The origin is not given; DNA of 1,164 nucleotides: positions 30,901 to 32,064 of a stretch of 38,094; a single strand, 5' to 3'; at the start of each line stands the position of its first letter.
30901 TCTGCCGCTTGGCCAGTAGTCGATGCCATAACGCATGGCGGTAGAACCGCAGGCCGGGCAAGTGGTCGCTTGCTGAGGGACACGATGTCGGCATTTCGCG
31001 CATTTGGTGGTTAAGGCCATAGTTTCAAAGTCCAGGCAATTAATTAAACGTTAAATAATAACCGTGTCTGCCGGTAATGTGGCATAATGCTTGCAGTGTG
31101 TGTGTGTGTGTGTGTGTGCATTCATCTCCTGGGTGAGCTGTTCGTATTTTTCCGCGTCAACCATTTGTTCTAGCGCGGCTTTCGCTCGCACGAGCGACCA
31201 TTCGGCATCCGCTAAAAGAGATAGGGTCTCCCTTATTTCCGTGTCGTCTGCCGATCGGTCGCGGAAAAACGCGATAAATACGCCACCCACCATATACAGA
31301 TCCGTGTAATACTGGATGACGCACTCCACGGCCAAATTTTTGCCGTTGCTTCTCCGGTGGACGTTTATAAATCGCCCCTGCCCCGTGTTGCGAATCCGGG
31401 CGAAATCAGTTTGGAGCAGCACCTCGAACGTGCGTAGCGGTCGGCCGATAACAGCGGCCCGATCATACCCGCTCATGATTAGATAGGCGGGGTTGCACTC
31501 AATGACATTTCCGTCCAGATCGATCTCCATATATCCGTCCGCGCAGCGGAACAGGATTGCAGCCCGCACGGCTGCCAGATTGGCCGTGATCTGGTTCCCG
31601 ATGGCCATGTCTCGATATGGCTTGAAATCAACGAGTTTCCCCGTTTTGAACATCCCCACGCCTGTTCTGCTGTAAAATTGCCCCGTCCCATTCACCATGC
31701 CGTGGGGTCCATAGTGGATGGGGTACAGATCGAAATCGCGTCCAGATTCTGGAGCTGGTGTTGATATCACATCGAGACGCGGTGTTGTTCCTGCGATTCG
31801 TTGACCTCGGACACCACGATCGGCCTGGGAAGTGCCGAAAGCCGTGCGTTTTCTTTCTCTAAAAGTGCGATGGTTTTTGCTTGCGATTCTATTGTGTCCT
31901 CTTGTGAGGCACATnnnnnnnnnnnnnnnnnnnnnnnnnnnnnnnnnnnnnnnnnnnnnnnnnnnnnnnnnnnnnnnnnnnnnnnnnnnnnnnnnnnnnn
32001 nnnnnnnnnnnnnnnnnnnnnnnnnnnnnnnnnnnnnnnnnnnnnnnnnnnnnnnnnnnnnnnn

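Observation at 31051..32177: Non-cleavable XRE repressor translationally coupled to a stand-alone PAS protein, upstream of int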

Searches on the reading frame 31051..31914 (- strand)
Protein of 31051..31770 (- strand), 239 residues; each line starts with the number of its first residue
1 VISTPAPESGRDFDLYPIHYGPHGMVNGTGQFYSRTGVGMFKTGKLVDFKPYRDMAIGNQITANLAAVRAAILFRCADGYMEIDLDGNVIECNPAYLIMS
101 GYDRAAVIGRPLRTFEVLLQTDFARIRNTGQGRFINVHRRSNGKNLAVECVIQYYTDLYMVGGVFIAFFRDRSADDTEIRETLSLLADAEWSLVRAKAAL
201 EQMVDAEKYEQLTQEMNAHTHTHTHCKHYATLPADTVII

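Call 3: search_protein_families(library=pfam, proteins=[window:31051-31770:-, window:31051-31914:-], max_evalue=1)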
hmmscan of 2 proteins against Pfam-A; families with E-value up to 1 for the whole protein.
window:31051-31770:- (239 aa): 5 families
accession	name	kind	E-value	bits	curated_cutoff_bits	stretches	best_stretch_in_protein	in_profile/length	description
PF13426.13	PAS_9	-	1.1e-09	38.9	27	1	78-173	2-102/103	PAS domain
PF00989.32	PAS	-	6.1e-06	26.7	22.6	1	77-157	11-98/113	PAS fold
PF13188.13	PAS_8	-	5e-05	23.5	21.8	1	77-119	11-47/65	PAS domain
PF08448.16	PAS_4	-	0.00013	22.6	23.1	1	81-127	9-53/110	PAS fold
PF12979.12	DUF3863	-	0.1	11.8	27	1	144-222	78-156/349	Domain of Unknown Function with PDB structure (DUF3863)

window:31051-31914:- (287 aa): 5 families
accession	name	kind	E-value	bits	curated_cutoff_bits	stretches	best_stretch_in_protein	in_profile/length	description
PF13426.13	PAS_9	-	1.6e-09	38.4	27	1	126-221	2-102/103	PAS domain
PF00989.32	PAS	-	8.9e-06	26.1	22.6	1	125-205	11-98/113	PAS fold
PF13188.13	PAS_8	-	6.3e-05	23.2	21.8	1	125-167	11-47/65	PAS domain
PF08448.16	PAS_4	-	0.00015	22.4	23.1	1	129-175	9-53/110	PAS fold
PF12979.12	DUF3863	-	0.15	11.3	27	1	192-270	78-156/349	Domain of Unknown Function with PDB structure (DUF3863)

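Call 7: search_dna_similar(query=window:31051-31770:-, collection=phages, mode=protein, max_rows=20, max_evalue=0.01)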
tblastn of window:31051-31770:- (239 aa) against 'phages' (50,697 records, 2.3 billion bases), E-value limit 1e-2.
No match.

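Call 8: find_homologous_proteins(query=window:31051-31770:-, max_evalue=0.001)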
Query window:31051-31770:- (239 aa): 1 proteins with E <= 0.001 among 850 candidates.
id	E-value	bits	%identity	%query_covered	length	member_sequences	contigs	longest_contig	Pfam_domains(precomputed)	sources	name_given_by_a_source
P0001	2.3e-130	451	100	84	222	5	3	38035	PF13426.14,PF08448.17,PF00989.32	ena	-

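Call 10: find_encoding_contigs(protein=P0001, flank=10000, max_places=10)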
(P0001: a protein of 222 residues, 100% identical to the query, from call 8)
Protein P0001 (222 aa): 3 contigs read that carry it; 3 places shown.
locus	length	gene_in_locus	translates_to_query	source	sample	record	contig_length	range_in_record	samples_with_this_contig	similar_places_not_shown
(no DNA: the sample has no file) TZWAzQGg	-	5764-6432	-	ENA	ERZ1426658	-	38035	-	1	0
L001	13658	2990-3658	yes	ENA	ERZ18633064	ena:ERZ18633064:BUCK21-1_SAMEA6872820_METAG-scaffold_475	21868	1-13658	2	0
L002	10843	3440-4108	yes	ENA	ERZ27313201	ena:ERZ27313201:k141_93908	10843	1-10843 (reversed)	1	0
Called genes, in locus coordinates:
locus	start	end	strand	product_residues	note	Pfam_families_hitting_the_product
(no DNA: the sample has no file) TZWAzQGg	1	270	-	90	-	?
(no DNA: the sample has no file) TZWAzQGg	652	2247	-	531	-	PF08706:D5_N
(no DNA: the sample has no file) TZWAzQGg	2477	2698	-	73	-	-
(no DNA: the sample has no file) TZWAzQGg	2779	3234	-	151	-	-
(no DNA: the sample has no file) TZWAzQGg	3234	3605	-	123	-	-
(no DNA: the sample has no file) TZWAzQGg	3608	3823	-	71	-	-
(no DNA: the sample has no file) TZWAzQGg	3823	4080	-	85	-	-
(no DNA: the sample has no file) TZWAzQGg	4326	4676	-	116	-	-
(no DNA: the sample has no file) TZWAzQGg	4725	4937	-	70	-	-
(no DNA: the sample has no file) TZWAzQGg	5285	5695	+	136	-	PF01381:HTH_3 (weak)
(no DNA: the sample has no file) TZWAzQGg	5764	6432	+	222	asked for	PF00989:PAS (weak), PF08448:PAS_4 (faint), PF13426:PAS_9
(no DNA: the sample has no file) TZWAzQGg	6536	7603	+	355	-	PF00589:Phage_integrase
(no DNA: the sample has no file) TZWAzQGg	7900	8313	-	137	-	-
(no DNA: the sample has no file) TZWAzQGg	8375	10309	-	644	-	PF16190:E1_FCCH (faint)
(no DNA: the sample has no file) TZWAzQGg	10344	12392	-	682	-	-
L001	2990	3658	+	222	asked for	PF00989:PAS (weak), PF08448:PAS_4 (faint), PF13426:PAS_9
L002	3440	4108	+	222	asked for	PF00989:PAS (weak), PF08448:PAS_4 (faint), PF13426:PAS_9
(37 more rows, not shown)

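Call 16: search_protein_families(library=phrogs, proteins=[window:31051-31770:-], max_evalue=0.01)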
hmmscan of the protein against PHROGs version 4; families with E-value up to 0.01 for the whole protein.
window:31051-31770:- (239 aa): 0 families

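Call 17: search_protein_families(library=padloc, proteins=[window:31051-31770:-], max_evalue=0.1)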
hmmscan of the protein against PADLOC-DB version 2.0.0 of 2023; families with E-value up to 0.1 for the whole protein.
window:31051-31770:- (239 aa): 0 families

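Call 18: predict_structure(protein=window:31051-31770:-)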
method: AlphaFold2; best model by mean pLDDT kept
length: 239 residues; sequences in the alignment: 1
mean_pLDDT: 37.3   pTM: 0.37
mean pLDDT of the five models: 37.3, 28.3, 28.2, 27.8, 26.9
residues with pLDDT >= 90: 0; 70-90: 0; 50-70: 38; < 50: 201
segments of 3 or more residues with pLDDT < 50: 1-125, 127-134, 153-164, 187-239
pLDDT, mean of each block of 10 residues (from residue 1): 27 32 30 31 28 27 30 33 30 34 33 39 45 52 56 42 48 56 51 39 42 40 25 25
secondary structure, 60 per line:
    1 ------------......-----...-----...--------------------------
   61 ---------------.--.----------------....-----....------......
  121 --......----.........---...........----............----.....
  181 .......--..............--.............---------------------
elements in order: E13-18 E24-26 E32-34 E96-99 E105-108 E115-120 E123-128 E133-141 E145-155 E160-171 H176-187 H190-203 H206-218

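Call 19: search_protein_representatives(protein=window:31051-31770:-)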
Query: 239 residues. Proteins with E-value up to 0.001 (for the whole library): 2645; up to 1e-10: 133; up to 1e-30: 1. The best 150 are listed.
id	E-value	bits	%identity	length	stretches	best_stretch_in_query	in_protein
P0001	7.4e-131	451.0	99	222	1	25-227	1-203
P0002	3.0e-30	121.8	37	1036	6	66-117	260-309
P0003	1.8e-29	119.3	39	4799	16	80-128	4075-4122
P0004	1.6e-25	106.4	29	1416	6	44-173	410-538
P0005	1.3e-21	93.6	31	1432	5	71-173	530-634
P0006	8.0e-19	84.5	32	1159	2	63-167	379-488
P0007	2.8e-18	82.6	27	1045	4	64-171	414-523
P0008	4.1e-18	82.1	34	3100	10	72-111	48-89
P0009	4.9e-18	81.9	36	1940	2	63-187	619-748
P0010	8.1e-18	81.2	28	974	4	71-176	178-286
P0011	9.9e-18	80.9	32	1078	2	69-173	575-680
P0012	1.0e-17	80.8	32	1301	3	70-177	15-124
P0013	1.0e-17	80.8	33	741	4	62-173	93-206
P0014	1.4e-17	80.3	29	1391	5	69-191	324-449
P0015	1.6e-17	80.2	34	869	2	72-206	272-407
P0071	3.0e-12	62.9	32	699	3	67-179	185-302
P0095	1.9e-11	60.3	35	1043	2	66-174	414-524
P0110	4.2e-11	59.2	39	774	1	64-186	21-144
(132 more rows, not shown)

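Call 20: search_solved_structures(query=window:31051-31770:-, max_evalue=0.01, show_alignments=4)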
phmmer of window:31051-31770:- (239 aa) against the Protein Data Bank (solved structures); distinct sequences matched with E-value up to 0.01: 1.
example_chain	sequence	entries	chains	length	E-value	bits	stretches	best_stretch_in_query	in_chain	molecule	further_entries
3bwl_A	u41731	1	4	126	0.00042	23.2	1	72-152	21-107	Sensor protein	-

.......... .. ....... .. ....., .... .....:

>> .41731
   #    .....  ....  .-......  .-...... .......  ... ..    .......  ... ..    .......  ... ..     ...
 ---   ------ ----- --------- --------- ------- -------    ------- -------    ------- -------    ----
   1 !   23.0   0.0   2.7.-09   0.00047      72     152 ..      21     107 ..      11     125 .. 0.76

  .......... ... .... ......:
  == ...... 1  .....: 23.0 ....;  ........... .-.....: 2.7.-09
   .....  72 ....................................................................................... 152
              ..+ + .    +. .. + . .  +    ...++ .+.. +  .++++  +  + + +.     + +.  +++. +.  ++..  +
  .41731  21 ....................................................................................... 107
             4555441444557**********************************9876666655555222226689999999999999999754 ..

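Call 22: find_related_loci(query=window:31051-31770:-, collection=viral_contigs, flank=6000)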
Query window:31051-31770:- (239 aa) in viral_contigs; peptide patterns used: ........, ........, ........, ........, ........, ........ (x = any residue, [..] = any of these).
1 stretches matched a pattern, but none encodes a relative of the query by tblastn (E <= 1e-3).

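Call 23: find_related_loci(query=window:31051-31770:-, collection=genome_contigs, flank=8000)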
Query window:31051-31770:- (239 aa) in genome_contigs; peptide patterns used: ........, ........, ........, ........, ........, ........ (x = any residue, [..] = any of these).
25 stretches matched a pattern, but none encodes a relative of the query by tblastn (E <= 1e-3).

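Call 46: predict_structure(alignment_id=A2)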
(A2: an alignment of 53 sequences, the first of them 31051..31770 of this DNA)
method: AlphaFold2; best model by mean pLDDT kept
length: 239 residues; sequences in the alignment: 53
mean_pLDDT: 78.2   pTM: 0.58
mean pLDDT of the five models: 78.2, 76.8, 76.6, 74.3, 74.0
residues with pLDDT >= 90: 100; 70-90: 63; 50-70: 39; < 50: 37
segments of 3 or more residues with pLDDT < 50: 1-20, 37-42, 226-229, 237-239
pLDDT, mean of each block of 10 residues (from residue 1): 42 43 58 50 51 76 85 88 95 96 98 88 94 96 96 85 92 90 94 90 84 80 52 51
secondary structure, 60 per line:
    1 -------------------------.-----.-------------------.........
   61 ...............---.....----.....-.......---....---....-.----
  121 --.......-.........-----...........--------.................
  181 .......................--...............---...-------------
elements in order: H52-75 E79-83 E88-92 H94-100 H104-107 H123-129 E131-139 E145-155 E164-171 H172-203 H206-220

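Call 52: fold_search(model_id=the predicted structure, library=pdb)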
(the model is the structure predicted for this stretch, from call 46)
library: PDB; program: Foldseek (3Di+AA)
matches with E <= 10: 1354; with E <= 0.001: 588
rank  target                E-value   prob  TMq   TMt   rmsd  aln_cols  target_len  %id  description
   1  3bwl_B                2.8e-09  1.00  0.39  0.72   4.2       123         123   20  Crystal structure of PAS domain of HTR-like protein from Haloarcula marismortui (released 2008-01-15)
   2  9vf7_A                5.4e-09  1.00  0.41  0.65   5.8       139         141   19  Structure of Meiothermus ruber Mrub_1259 LOV domain with N- and C-terminal alpha helices (MrLOVe) (released 2025-06-25)
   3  3bwl_D                6.0e-09  1.00  0.40  0.74   3.8       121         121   21  Crystal structure of PAS domain of HTR-like protein from Haloarcula marismortui (released 2008-01-15)
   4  3bwl_A                6.0e-09  1.00  0.39  0.70   4.5       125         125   19  Crystal structure of PAS domain of HTR-like protein from Haloarcula marismortui (released 2008-01-15)
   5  9vf7_B                6.8e-09  1.00  0.41  0.66   4.7       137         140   20  Structure of Meiothermus ruber Mrub_1259 LOV domain with N- and C-terminal alpha helices (MrLOVe) (released 2025-06-25)
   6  9vf7_D                7.2e-09  1.00  0.40  0.66   5.6       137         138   20  Structure of Meiothermus ruber Mrub_1259 LOV domain with N- and C-terminal alpha helices (MrLOVe) (released 2025-06-25)
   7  9vf7_C                8.0e-09  1.00  0.41  0.68   5.0       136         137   20  Structure of Meiothermus ruber Mrub_1259 LOV domain with N- and C-terminal alpha helices (MrLOVe) (released 2025-06-25)
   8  7r5n_A                8.0e-09  1.00  0.41  0.62   6.1       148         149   19  Crystal structure of the full-length short LOV protein PF5-LOV from Pseudomonas fluorescens (dark state) (released 2023-08-23)
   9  7yx0_A                1.3e-08  1.00  0.40  0.56   9.7       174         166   18  Crystal structure of the full-length short LOV protein SBW25-LOV from Pseudomonas fluorescens (light state) (released 2023-05-24)
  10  5j3w_A                1.4e-08  1.00  0.41  0.69   4.3       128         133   21  Crystal structures reveal signaling states of a short blue light photoreceptor protein PpSB1-LOV (dark state) (released 2016-06-22)
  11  4gcz_A                1.5e-08  1.00  0.37  0.26  15.6       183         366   16  Structure of a blue-light photoreceptor (released 2013-06-19)
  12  7a6p_A                1.8e-08  1.00  0.40  0.60   5.9       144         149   20  Structural determinants underlying the adduct lifetime in a short LOV protein PpSB2-LOV (released 2021-03-10)
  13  6gg9_B                1.9e-08  1.00  0.42  0.70   4.1       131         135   22  Crystal structures of a short blue light photoreceptor protein PpSB1-LOV mutant (dark state) - R61H/R66I (released 2018-07-25)
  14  5luv_A                2.0e-08  1.00  0.41  0.69   4.5       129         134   21  Short LOV protein W619_1 in apo-state (released 2017-02-22)
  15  7r5n_B                2.0e-08  1.00  0.40  0.61   5.8       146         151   18  Crystal structure of the full-length short LOV protein PF5-LOV from Pseudomonas fluorescens (dark state) (released 2023-08-23)
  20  3bwl_C                2.4e-08  1.00  0.39  0.76   3.5       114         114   21  Crystal structure of PAS domain of HTR-like protein from Haloarcula marismortui (released 2008-01-15)
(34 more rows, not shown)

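Call 53: fold_search(model_id=the predicted structure, library=viral)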
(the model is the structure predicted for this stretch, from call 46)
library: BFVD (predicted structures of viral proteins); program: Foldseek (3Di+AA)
matches with E <= 10: 554; with E <= 0.001: 19
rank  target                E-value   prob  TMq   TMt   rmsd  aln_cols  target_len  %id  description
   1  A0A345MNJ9            3.5e-09  1.00  0.41  0.52   5.7       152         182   16  (no name in the UniProt tables at hand)
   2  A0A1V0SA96            8.6e-08  1.00  0.36  0.20  20.2       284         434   11  Regulator of G protein signaling domain [Catovirus CTV1]
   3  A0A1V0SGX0            1.8e-07  1.00  0.40  0.09   5.5       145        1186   15  Putative sensor histidine kinase [Hokovirus HKV1]
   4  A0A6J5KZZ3            1.9e-07  1.00  0.40  0.54  10.6       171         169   19  PAS domain [uncultured Caudovirales phage]
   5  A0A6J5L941            2.3e-07  1.00  0.41  0.20  11.2       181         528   16  histidine kinase [uncultured Caudovirales phage]
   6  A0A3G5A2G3            1.7e-06  1.00  0.35  0.22  19.4       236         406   13  Response regulator [Harvfovirus sp.]
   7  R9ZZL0                1.9e-06  1.00  0.40  0.40  10.1       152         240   11  Uncharacterized protein [Cellulophaga phage phi19:1]
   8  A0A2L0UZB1            2.4e-06  1.00  0.42  0.20   6.6       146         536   12  Multi-sensor signal transduction histidine [Agrobacterium phage Atu_ph07]
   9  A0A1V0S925            2.8e-06  1.00  0.37  0.20  17.3       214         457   13  Regulator of G protein signaling domain [Catovirus CTV1]
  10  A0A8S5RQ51            3.0e-06  1.00  0.35  0.19  19.5       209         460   13  GGDEF protein (Fragment) [virus sp. ctr1v16]
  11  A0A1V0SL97            7.5e-06  1.00  0.35  0.28  11.6       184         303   14  PAS domain-containing sensor histidine kinase [Klosneuvirus KNV1]
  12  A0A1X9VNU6            4.1e-05  1.00  0.36  0.31   5.9       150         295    8  Putative sensory box histidine kinase/response protein [Mimivirus AB-566-O17]
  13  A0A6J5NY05            8.1e-05  1.00  0.37  0.42   6.4       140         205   12  PAS domain [uncultured Caudovirales phage]
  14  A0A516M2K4            9.7e-05  1.00  0.39  0.42  10.3       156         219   10  (no name in the UniProt tables at hand)
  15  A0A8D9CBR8            1.3e-04  1.00  0.36  0.49   8.6       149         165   15  histidine kinase [uncultured marine phage]
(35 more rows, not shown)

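Call 54: find_related_loci(query=window:31051-31770:-, collection=metagenome_contigs, flank=8000)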
Query window:31051-31770:- (239 aa) in metagenome_contigs; peptide patterns used: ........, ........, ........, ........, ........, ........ (x = any residue, [..] = any of these).
43 stretches matched a pattern, but none encodes a relative of the query by tblastn (E <= 1e-3).

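Call 66: list_cluster_members(proteins=[P0110, P0071, P0002, P0009, P0095])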
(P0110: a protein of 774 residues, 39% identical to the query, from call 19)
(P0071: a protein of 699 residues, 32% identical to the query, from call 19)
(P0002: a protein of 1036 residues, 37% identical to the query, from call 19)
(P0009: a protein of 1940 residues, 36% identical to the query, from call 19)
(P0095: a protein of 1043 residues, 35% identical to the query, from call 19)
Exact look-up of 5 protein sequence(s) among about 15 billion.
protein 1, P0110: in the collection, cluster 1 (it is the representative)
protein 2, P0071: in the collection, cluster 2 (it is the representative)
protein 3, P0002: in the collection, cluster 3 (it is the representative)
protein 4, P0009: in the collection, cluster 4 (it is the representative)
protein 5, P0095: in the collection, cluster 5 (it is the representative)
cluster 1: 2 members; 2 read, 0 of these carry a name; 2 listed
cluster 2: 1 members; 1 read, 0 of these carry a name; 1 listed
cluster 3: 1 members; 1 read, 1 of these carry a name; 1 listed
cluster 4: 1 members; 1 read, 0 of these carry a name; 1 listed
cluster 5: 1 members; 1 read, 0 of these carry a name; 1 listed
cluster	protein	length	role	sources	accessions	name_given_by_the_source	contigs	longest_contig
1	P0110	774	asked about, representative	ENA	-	-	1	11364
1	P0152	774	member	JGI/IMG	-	-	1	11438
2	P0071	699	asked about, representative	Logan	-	-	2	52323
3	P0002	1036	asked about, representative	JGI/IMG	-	PAS domain S-box-containing protein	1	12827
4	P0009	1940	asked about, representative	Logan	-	-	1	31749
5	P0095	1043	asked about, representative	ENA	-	-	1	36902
